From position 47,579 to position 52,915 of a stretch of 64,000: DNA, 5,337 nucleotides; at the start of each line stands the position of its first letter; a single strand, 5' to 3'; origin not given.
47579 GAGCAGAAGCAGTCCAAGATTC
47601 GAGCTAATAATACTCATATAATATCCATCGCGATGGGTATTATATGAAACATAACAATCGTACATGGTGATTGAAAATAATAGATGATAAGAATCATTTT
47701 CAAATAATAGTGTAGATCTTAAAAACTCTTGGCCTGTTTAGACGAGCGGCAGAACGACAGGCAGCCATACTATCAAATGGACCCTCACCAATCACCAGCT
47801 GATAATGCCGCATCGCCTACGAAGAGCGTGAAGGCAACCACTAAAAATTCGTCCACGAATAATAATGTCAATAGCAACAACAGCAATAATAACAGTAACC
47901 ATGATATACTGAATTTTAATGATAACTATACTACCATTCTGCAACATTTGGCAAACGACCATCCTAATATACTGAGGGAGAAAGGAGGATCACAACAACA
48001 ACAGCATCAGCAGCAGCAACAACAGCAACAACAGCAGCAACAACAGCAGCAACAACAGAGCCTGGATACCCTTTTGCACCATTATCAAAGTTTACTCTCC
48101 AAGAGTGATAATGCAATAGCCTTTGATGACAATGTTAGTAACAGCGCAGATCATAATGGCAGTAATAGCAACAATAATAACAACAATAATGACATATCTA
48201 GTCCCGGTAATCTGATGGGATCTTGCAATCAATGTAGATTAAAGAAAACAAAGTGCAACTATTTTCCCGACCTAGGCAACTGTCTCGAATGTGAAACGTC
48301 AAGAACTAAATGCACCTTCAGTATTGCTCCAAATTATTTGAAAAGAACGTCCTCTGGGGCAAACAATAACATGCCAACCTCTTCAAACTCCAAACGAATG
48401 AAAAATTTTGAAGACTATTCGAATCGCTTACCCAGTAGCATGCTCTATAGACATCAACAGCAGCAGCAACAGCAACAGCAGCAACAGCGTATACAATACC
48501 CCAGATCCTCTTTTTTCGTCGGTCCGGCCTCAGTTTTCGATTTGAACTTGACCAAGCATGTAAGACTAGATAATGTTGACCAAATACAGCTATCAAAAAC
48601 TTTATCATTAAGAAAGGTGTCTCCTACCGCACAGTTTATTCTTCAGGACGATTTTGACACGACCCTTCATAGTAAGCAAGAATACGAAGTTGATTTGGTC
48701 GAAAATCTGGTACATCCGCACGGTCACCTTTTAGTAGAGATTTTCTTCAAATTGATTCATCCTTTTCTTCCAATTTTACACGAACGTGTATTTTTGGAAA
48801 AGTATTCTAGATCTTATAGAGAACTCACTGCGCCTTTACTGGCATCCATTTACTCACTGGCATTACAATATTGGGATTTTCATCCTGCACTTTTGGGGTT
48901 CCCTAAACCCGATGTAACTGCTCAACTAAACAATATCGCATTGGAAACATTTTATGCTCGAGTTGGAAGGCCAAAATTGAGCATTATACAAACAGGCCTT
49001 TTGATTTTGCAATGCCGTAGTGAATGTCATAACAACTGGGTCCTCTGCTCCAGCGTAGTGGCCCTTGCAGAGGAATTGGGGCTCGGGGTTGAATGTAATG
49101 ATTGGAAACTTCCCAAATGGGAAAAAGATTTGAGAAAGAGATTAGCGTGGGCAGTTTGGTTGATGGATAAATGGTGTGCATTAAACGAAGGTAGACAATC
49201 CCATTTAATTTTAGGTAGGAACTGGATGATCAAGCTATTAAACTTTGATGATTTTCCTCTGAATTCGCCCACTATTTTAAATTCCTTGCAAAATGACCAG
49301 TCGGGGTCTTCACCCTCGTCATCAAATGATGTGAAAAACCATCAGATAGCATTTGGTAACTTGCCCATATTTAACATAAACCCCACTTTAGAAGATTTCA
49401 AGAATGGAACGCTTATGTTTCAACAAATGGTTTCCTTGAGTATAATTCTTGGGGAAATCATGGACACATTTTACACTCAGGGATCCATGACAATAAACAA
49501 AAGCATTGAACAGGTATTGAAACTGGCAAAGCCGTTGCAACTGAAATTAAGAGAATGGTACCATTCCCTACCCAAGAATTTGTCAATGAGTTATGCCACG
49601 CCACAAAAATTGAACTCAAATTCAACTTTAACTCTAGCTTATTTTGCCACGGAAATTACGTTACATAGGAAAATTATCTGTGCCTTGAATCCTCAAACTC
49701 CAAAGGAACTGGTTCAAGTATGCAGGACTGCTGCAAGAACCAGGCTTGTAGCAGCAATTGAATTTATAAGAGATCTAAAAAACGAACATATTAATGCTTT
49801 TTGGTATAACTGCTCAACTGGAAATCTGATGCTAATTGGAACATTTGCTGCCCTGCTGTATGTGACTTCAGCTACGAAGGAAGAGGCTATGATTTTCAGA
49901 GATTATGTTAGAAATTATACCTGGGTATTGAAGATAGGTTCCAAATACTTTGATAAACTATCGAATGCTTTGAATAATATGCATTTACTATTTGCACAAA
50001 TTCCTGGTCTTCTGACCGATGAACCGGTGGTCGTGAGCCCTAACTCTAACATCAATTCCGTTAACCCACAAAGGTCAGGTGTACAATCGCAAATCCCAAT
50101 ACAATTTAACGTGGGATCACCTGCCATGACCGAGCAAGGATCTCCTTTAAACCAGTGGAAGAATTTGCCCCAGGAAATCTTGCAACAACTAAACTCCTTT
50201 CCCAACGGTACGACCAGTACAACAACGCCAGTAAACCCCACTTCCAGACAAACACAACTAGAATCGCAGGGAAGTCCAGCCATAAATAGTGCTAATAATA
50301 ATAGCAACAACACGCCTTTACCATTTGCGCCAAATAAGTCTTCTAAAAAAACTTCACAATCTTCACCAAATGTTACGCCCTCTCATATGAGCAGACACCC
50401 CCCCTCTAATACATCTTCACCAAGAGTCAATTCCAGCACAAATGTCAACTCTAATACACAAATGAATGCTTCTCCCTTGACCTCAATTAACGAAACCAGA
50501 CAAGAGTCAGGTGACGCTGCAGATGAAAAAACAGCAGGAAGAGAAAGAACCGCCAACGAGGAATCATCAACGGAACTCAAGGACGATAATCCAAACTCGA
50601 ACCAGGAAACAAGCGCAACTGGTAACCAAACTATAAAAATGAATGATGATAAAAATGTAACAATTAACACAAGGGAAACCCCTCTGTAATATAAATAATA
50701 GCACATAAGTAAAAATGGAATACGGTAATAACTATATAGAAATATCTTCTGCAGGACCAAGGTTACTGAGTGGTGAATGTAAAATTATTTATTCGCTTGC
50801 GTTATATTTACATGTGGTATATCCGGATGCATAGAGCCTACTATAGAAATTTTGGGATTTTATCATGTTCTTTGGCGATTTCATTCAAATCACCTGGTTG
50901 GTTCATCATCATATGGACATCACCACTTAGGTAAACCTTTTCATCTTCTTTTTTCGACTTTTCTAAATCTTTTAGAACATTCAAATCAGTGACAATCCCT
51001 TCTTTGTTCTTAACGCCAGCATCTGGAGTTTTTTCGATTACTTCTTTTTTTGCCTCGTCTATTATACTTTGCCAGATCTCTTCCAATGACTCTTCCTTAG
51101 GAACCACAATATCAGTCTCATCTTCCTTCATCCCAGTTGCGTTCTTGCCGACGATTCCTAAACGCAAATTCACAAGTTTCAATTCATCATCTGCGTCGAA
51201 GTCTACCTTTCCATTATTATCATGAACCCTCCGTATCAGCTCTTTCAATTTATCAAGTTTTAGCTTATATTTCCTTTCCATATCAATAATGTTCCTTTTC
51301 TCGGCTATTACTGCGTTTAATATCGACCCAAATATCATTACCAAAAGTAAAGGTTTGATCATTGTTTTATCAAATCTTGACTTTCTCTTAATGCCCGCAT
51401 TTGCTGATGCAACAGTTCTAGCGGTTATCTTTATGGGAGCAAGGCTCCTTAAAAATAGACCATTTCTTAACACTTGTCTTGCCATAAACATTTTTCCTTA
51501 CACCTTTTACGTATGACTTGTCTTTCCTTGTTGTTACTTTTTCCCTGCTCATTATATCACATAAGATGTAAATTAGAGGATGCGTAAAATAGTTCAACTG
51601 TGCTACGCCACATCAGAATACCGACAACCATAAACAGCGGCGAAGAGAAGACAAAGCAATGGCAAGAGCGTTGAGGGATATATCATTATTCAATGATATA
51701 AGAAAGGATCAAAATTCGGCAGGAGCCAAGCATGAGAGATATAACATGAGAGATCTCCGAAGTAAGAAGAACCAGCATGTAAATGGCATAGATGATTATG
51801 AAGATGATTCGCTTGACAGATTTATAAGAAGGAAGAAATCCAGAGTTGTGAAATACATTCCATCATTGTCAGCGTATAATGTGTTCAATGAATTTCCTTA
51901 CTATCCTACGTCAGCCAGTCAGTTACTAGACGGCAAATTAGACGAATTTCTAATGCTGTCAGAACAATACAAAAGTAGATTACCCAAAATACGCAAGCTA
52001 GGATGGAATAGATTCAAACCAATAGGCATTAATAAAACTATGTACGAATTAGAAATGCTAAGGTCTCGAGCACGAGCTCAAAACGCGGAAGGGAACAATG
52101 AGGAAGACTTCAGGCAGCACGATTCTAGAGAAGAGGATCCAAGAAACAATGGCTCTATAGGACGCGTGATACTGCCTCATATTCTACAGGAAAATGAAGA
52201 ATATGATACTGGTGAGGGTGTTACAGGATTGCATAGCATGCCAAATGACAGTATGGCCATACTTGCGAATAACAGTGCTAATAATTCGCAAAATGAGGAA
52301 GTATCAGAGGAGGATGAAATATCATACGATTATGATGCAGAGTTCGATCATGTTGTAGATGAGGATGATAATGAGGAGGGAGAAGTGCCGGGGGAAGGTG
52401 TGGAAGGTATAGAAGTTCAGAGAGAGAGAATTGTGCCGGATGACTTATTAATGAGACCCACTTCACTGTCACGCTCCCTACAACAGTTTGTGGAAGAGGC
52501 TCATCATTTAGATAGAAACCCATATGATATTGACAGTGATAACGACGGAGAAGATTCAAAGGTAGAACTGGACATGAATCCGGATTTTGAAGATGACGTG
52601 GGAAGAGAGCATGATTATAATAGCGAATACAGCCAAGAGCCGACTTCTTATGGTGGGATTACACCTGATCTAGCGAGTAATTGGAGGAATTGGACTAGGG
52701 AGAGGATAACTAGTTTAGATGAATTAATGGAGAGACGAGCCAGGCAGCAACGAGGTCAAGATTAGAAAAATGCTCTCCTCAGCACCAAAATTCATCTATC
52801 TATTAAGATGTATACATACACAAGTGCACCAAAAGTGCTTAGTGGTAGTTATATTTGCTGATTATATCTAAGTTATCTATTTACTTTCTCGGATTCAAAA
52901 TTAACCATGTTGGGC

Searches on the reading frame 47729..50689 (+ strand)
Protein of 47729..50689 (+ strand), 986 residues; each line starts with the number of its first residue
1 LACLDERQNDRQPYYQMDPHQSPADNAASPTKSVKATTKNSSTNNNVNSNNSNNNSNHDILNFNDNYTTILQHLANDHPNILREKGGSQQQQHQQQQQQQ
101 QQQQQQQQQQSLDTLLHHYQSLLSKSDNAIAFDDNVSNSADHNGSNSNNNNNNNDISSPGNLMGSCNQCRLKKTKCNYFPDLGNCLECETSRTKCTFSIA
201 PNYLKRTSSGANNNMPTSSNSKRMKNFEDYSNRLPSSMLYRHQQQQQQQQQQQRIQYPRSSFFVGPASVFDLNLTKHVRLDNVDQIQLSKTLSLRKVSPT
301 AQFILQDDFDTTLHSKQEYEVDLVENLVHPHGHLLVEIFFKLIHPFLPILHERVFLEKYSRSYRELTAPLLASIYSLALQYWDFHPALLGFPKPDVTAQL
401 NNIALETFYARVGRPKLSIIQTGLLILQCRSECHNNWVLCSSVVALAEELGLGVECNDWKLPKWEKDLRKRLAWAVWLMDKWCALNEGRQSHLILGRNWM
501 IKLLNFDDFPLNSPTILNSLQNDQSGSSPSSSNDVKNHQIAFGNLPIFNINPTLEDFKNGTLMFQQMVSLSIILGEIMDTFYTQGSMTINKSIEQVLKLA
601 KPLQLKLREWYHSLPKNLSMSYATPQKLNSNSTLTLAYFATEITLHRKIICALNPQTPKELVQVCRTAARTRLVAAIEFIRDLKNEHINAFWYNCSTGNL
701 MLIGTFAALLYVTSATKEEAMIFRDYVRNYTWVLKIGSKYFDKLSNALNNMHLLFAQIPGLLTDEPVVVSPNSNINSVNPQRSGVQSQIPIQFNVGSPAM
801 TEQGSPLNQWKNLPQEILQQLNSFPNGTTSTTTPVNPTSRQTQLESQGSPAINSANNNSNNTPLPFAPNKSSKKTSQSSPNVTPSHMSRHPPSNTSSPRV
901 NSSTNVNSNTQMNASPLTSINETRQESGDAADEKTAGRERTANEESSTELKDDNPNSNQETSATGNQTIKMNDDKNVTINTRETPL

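Call 30: search_protein_families(library=pfam, proteins=[window:47729-50689:+], max_evalue=0.001)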
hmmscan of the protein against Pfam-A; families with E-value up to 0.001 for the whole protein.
window:47729-50689:+ (986 aa): 2 families
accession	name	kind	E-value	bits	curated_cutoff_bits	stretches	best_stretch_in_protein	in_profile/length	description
PF04082.23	Fungal_trans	-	7e-35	120.8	23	1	337-612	2-262/262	Fungal specific transcription factor domain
PF00172.23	Zn_clus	-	1.3e-08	35.3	21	1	165-201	2-36/39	Fungal Zn(2)-Cys(6) binuclear cluster domain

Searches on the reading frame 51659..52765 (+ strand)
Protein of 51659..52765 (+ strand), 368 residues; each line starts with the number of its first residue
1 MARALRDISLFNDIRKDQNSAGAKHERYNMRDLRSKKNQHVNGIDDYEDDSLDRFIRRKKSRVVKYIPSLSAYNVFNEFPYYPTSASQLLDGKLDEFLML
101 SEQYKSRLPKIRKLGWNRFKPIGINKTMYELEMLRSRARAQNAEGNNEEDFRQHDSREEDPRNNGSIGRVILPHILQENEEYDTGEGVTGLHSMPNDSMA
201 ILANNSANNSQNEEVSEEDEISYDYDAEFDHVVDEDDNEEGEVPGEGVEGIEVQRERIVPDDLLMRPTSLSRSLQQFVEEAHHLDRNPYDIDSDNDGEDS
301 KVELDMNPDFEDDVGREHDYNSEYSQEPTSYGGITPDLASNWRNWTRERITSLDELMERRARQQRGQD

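Call 30: search_protein_families(library=pfam, proteins=[window:51659-52765:+], max_evalue=0.001)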
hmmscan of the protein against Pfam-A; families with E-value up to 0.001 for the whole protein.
window:51659-52765:+ (368 aa): 1 family
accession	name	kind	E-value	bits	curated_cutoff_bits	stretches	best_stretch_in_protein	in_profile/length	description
PF05841.16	Apc15p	-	1.4e-33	116.8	25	1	8-140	1-128/129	Apc15p protein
